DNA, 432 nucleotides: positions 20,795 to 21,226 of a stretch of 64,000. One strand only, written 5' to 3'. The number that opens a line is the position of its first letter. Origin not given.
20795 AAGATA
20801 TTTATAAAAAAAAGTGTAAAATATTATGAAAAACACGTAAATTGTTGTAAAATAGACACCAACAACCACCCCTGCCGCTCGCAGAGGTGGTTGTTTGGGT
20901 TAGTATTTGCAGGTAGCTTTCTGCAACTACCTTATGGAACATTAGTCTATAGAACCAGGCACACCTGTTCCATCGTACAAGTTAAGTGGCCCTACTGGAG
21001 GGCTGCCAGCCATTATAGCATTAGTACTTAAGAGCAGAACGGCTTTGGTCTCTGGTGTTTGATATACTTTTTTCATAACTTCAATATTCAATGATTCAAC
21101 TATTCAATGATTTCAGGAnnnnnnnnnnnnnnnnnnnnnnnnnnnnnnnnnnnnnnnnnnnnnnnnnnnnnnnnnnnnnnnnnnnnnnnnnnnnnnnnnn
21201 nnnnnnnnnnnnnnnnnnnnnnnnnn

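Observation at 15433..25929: Duplicated two-gene module: a giant repeat protein followed by an unannotated ~45-aa MKKVY peptide and a conserved terminator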

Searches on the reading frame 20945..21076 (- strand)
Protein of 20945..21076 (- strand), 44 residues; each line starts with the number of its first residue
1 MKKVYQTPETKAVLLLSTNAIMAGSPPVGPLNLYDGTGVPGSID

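Call 8: search_protein_families(library=ncbifam, proteins=[window:20945-21076:-], max_evalue=1)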
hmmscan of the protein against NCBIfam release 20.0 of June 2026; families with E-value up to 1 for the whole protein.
seq(44 aa): 0 families

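Call 9: search_protein_families(library=pfam, proteins=[window:20945-21076:-], max_evalue=1)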
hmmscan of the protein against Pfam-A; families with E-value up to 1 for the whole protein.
seq(44 aa): 0 families

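Call 14: find_homologous_proteins(query=window:20945-21076:-, max_evalue=10)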
Query seq(44 aa) (44 aa): 15 proteins with E <= 10 among 15 candidates.
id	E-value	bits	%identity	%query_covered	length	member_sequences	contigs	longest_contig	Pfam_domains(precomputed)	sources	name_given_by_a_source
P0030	2.0e-18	81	93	100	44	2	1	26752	-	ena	-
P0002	5.2e-18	80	91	98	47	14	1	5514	-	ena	-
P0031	3.7e-17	77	86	100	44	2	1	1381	-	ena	-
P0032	1.5e-16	76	89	100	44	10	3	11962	-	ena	-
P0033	3.5e-15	71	88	93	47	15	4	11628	-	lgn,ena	-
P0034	7.2e-14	67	81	95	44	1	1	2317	-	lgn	-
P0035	1.2e-13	67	77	100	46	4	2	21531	-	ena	-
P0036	2.7e-13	66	83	93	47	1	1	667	-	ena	-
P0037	5.0e-13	65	79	95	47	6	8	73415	-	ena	-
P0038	3.1e-12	62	81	93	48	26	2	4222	-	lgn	-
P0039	1.4e-11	60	82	100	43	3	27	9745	-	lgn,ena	-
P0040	4.1e-11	59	76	93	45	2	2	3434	-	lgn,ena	-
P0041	5.1e-11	59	74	95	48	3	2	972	-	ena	-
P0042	5.2e-11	59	74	95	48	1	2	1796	-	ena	-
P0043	2.2e-10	57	71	95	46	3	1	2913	-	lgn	-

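Call 19: find_encoding_contigs(protein=window:20945-21076:-, flank=10000, max_places=4)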
Protein seq(44 aa) (44 aa): 3 contigs read that carry it; 3 places shown.
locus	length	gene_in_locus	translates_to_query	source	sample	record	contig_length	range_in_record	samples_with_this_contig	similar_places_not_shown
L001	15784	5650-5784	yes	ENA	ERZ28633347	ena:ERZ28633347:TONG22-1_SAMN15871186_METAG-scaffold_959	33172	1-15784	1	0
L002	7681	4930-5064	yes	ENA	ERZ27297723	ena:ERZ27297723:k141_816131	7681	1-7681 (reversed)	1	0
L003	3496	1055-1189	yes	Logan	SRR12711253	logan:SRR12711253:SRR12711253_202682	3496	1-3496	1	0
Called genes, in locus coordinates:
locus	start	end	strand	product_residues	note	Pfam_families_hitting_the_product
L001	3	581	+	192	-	?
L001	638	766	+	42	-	-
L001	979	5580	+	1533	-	PF18998:Flg_new_2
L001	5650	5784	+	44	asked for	-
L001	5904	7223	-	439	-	PF01637:ATPase_2, PF13173:AAA_14, PF13401:AAA_22, PF03008:DUF234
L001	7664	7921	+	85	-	-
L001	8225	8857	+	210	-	PF00156:Pribosyltran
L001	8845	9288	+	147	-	-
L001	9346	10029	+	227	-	PF02666:PS_Dcarbxylase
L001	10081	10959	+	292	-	PF01791:DeoC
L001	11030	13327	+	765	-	PF10418:DHODB_Fe-S_bind, PF14691:Fer4_20, PF07992:Pyr_redox_2 (weak), PF01262:AlaDh_PNT_C (faint), PF07992:Pyr_redox_2, PF13450:NAD_binding_8 (weak), PF13738:Pyr_redox_3 (faint), PF00070:Pyr_redox (weak)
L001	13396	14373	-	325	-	-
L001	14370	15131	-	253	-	PF04055:Radical_SAM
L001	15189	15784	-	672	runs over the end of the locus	PF01807:Zn_ribbon_DnaG, PF08275:DNAG_N, PF01751:Toprim, PF13155:Toprim_2, PF13662:Toprim_4, PF28534:DUF8430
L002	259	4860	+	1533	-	PF18998:Flg_new_2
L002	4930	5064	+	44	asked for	-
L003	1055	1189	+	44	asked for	-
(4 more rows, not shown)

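Call 33: search_protein_representatives(alignment_id=A2)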
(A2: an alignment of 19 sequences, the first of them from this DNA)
Query: 19 sequences, 46 profile positions. Proteins with E-value up to 0.001 (for the whole library): 28; up to 1e-10: 5; up to 1e-30: 0. The best 28 are listed.
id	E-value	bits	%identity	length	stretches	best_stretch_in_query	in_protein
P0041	2.6e-23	97.6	-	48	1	1-46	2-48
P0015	4.8e-19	84.0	-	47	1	1-46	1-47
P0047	3.1e-12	62.2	-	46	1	3-46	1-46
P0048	7.7e-12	60.9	-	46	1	3-41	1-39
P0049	6.2e-11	58.0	-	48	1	1-45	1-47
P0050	5.8e-09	51.7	-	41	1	3-46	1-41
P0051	2.6e-07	46.4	-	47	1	3-33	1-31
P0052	3.7e-07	45.9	-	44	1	3-43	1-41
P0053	5.9e-07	45.3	-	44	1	3-44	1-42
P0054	2.4e-06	43.4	-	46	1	3-32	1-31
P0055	4.4e-06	42.5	-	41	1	3-34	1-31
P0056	6.1e-06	42.0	-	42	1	3-28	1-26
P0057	6.8e-06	41.9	-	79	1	2-34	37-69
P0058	8.7e-06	41.5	-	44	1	1-44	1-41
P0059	1.1e-05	41.3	-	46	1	3-31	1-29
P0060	1.5e-05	40.8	-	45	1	3-30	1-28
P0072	6.7e-04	35.5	-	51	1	3-29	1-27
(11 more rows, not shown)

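Call 35: find_encoding_contigs(protein=P0052, flank=8000, max_places=5)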
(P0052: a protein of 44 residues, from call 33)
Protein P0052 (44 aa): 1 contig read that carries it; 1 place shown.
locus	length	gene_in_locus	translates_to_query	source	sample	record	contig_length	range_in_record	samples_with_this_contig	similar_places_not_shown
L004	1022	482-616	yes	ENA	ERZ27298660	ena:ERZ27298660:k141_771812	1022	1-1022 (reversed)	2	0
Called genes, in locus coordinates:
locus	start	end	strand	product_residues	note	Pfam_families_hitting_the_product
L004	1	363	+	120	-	?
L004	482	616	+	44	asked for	-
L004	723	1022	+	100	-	?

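Call 38: find_encoding_contigs(protein=P0072, flank=8000, max_places=5)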
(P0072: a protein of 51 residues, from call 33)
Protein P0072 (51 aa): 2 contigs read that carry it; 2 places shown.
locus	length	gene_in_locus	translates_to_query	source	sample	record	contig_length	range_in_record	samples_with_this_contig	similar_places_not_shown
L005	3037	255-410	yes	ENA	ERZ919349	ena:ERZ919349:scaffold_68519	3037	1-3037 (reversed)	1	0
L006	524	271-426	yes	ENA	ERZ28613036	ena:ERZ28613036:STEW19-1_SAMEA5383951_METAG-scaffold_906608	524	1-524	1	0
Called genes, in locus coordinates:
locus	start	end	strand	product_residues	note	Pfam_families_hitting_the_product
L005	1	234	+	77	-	?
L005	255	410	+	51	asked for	-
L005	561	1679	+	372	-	PF01637:ATPase_2, PF13173:AAA_14 (faint)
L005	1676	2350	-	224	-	PF01980:TrmO_N, PF18389:TrmO_C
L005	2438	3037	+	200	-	?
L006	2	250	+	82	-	?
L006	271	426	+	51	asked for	-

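Call 39: find_encoding_contigs(protein=P0060, flank=8000, max_places=5)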
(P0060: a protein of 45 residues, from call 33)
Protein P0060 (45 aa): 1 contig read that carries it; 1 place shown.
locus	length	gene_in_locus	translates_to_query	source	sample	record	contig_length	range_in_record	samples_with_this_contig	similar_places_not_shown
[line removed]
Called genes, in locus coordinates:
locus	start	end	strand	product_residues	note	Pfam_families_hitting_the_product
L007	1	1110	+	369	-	?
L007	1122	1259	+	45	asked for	-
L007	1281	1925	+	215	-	?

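Call 46: find_related_loci(query=A4, collection=genome_contigs, flank=6000)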
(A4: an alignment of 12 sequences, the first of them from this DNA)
Query A4 (44 aa) in genome_contigs; peptide patterns used: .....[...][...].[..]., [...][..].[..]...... (x = any residue, [..] = any of these).
191 stretches matched a pattern; 40 encode a relative of the query (tblastn E <= 1e-3); 40 distinct loci.
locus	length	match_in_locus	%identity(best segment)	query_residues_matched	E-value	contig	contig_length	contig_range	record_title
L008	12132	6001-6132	84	1-44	4e-20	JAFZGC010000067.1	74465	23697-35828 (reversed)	MAG: Paludibacteraceae bacterium isolate RGIG7735 Water_buffalos_Rectum-3__c204655, whole genome shotgun sequence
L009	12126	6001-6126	83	1-41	3e-17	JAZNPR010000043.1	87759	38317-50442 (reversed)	MAG: Paludibacteraceae bacterium isolate T1900044833_TS20190299.MAGScoT_cleanbin_000033 SGB_2903_k141_1030051, whole gen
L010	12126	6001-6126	81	1-41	4e-17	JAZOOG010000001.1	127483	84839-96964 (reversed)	MAG: Paludibacteraceae bacterium isolate T1900045632_YK20190326.MAGScoT_cleanbin_000008 SGB_8064_k141_2126156, whole gen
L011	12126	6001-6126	76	1-41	4e-16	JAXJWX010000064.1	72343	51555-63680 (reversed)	MAG: Paludibacteraceae bacterium isolate DOME_MAG_6733 6733_C0417_k141_320823, whole genome shotgun sequence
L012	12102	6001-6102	71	1-34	6e-12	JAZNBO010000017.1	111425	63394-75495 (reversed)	MAG: Paludibacteraceae bacterium isolate T1900044741_TS20190207.MAGScoT_cleanbin_000042 SGB_2068_k141_1989913, whole gen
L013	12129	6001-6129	53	1-43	8e-10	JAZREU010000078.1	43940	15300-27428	MAG: Paludibacteraceae bacterium isolate T1900045498_YK20190192.MAGScoT_cleanbin_000020 SGB_7463_k141_375238, whole geno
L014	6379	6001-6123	50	1-44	2e-9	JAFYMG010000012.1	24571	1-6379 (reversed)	MAG: Paludibacteraceae bacterium isolate RGIG7219 Water_buffalos_Cecum-1__c684625, whole genome shotgun sequence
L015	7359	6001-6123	55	1-42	5e-9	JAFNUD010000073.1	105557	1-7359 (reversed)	MAG: Paludibacteraceae bacterium isolate RGIG125 Dairy_cattle_Cecum-1__c137893, whole genome shotgun sequence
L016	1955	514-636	54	1-44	2e-8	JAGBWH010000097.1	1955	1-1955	MAG: Clostridia bacterium isolate RGIG9505 Yak_Cecum.Co__c1873903, whole genome shotgun sequence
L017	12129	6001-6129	55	1-43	9e-8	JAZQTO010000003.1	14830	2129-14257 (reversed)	MAG: Paludibacteraceae bacterium isolate T1900045186_TC20190182.MAGScoT_cleanbin_000014 SGB_5274_k141_814160, whole geno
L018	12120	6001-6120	53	1-38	1e-7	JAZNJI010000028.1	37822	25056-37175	MAG: Paludibacteraceae bacterium isolate T1900044680_TS20190146.MAGScoT_cleanbin_000028 SGB_1682_k141_3806082, whole gen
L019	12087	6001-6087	66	1-29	1e-7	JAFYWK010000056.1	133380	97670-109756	MAG: Paludibacteraceae bacterium isolate RGIG7483 Water_buffalos_Colon-4__c82184, whole genome shotgun sequence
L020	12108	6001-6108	59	1-37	8e-8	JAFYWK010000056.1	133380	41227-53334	MAG: Paludibacteraceae bacterium isolate RGIG7483 Water_buffalos_Colon-4__c82184, whole genome shotgun sequence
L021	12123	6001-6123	54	1-41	1e-7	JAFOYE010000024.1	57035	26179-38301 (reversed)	MAG: Paludibacteraceae bacterium isolate RGIG906 Dairy_cattle_Rectum-3__c344, whole genome shotgun sequence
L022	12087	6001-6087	66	1-29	2e-7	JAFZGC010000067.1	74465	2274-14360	MAG: Paludibacteraceae bacterium isolate RGIG7735 Water_buffalos_Rectum-3__c204655, whole genome shotgun sequence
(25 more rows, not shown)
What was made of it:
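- There are several copies per genome (call 46).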

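Call 86: predict_structure(alignment_id=A7)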
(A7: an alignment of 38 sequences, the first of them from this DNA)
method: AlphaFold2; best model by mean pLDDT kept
length: 44 residues; sequences in the alignment: 38
mean_pLDDT: 68.9   pTM: 0.16
mean pLDDT of the five models: 68.9, 64.9, 64.8, 64.2, 62.7
residues with pLDDT >= 90: 0; 70-90: 16; 50-70: 28; < 50: 0
segments of 3 or more residues with pLDDT < 50: none
pLDDT, mean of each block of 10 residues (from residue 1): 78 65 64 69 68
secondary structure, 60 per line:
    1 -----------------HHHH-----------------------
elements in order: H18-21
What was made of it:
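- The AlphaFold2 model of the peptide alone shows almost no regular secondary structure, only a 4-residue helix, at mean pLDDT 69 (call 86). The peptide is disordered alone (call 86).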

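Call 94: search_solved_structures(query=A7, max_evalue=10)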
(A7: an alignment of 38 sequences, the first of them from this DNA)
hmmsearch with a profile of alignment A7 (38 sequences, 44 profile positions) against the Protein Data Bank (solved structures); distinct sequences matched with E-value up to 10: 0.
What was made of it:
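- On Known RiPP/bacteriocin leader families (for example the GG-Bacteroidales, NHLP, Nif11 and lasso-leader models I recall NCBIfam holding): The PDB sequence search also finds nothing (call 94).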
